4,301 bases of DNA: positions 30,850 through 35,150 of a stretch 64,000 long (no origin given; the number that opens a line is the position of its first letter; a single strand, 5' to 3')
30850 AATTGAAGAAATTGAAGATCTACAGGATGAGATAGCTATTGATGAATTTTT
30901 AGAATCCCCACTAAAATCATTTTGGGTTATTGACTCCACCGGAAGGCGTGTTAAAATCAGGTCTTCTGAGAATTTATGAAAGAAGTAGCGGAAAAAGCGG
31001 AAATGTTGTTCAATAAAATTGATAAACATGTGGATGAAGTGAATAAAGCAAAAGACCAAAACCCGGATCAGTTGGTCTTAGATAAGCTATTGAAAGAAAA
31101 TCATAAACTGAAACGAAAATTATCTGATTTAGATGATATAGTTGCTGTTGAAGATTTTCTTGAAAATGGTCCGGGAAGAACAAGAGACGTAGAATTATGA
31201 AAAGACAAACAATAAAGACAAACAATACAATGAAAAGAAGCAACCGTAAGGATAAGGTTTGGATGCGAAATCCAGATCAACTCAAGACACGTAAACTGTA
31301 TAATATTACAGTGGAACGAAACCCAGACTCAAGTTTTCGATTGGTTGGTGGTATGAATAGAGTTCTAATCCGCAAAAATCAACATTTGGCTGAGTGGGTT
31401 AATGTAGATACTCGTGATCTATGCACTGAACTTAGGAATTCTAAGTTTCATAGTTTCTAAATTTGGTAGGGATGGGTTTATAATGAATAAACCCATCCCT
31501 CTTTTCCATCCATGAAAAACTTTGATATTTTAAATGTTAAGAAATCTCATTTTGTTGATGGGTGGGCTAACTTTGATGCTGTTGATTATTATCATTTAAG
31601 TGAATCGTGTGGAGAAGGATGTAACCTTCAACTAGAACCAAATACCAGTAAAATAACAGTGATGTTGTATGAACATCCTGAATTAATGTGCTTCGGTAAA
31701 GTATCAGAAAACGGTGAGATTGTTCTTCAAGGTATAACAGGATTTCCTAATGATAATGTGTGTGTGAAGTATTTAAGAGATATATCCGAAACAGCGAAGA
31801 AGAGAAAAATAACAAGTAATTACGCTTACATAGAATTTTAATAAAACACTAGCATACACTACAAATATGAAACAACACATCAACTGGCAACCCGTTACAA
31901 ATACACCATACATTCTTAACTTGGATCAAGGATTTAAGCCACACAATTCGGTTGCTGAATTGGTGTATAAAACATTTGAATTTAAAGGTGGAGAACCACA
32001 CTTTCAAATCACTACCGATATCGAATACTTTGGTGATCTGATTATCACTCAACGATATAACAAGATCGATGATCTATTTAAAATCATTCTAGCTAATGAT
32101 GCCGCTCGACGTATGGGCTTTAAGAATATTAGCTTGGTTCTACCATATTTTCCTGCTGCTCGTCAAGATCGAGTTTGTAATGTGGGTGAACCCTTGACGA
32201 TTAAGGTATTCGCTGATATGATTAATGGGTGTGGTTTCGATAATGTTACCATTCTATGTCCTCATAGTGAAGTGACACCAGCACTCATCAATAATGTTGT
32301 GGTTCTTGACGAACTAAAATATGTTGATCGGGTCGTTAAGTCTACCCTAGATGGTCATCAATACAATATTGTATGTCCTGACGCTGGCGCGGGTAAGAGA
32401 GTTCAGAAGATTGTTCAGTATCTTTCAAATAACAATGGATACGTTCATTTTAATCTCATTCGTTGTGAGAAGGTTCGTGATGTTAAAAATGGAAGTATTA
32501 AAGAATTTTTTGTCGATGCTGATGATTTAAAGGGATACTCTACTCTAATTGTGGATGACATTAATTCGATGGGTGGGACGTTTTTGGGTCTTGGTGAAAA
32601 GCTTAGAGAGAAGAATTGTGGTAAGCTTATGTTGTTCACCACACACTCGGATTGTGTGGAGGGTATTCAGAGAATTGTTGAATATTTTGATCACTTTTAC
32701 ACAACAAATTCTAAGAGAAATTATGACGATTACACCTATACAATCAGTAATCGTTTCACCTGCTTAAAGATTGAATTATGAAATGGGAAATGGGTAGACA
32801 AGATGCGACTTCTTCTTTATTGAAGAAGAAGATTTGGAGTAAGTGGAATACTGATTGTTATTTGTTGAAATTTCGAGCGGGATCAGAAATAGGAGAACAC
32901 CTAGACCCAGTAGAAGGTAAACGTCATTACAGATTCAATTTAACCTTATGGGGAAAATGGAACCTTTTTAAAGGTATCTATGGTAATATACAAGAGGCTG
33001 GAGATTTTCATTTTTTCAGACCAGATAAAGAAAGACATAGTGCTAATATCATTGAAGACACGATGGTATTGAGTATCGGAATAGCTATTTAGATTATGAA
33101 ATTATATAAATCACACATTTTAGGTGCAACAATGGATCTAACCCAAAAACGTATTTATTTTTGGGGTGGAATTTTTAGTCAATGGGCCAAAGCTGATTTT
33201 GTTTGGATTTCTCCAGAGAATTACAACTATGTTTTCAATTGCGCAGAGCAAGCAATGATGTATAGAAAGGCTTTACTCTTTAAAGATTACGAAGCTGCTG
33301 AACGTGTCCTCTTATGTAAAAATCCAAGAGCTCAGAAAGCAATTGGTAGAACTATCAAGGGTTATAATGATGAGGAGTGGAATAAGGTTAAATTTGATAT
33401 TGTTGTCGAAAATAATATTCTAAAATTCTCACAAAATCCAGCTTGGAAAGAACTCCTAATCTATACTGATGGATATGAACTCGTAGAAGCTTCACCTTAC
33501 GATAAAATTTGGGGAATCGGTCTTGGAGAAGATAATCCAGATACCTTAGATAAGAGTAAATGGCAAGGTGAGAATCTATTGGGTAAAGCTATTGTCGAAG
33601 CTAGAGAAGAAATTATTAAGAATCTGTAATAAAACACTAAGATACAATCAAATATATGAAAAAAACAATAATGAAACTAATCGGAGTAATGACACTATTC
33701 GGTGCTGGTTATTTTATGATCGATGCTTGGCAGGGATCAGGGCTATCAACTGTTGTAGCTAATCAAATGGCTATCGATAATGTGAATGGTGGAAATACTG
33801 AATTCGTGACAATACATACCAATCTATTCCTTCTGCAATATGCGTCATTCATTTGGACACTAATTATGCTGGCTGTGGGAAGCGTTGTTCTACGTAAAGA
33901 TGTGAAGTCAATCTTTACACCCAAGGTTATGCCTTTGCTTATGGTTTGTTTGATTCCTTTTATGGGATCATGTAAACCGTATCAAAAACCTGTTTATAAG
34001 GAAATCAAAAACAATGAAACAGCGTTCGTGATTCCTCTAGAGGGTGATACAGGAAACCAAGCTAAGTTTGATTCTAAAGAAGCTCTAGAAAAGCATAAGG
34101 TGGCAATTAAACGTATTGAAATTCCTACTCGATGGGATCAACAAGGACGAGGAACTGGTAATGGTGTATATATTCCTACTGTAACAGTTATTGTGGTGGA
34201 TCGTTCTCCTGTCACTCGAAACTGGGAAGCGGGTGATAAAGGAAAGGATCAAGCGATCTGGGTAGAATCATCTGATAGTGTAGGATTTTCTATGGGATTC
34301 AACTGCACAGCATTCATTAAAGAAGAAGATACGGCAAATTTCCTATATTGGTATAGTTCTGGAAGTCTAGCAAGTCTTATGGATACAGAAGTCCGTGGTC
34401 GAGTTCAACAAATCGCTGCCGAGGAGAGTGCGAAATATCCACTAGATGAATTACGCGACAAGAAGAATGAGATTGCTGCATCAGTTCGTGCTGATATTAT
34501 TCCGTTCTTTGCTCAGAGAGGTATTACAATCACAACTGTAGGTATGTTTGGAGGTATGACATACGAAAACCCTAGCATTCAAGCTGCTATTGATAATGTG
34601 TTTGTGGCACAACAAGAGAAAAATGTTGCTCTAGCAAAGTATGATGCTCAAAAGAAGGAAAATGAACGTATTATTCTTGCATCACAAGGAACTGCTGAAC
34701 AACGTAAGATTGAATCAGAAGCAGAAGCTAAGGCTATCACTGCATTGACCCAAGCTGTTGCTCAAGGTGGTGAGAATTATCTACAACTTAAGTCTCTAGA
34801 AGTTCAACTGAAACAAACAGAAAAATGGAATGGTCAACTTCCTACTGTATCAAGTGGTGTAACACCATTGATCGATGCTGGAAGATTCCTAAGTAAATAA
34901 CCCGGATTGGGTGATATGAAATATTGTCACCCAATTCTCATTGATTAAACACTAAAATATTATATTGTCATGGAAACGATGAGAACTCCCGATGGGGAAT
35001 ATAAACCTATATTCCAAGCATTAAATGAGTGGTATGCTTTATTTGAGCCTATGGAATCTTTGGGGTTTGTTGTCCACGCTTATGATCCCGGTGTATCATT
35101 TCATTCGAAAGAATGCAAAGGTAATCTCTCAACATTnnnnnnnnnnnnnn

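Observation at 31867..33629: PRPP-synthetase-like, small cupin/2OG-like and NADAR trio: ADP-ribose/NAD-directed module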

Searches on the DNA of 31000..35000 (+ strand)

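Call 5: search_dna_similar(query=window:31000-35000:+, collection=phages, mode=near, max_rows=20)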
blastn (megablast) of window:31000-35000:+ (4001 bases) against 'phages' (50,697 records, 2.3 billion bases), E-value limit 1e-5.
No match.

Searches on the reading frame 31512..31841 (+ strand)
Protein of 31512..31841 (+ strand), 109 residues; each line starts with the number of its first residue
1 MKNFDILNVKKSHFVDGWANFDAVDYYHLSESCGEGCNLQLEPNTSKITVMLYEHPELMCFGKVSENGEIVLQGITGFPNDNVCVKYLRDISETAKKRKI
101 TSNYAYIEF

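Call 3: search_protein_families(library=pfam, proteins=[window:31512-31841:+], max_evalue=0.01)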
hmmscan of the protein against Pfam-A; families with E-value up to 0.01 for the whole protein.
window:31512-31841:+ (109 aa): 0 families

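Call 4: search_protein_families(library=phrogs, proteins=[window:31512-31841:+], max_evalue=0.001)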
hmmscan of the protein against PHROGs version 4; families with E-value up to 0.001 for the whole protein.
window:31512-31841:+ (109 aa): 0 families
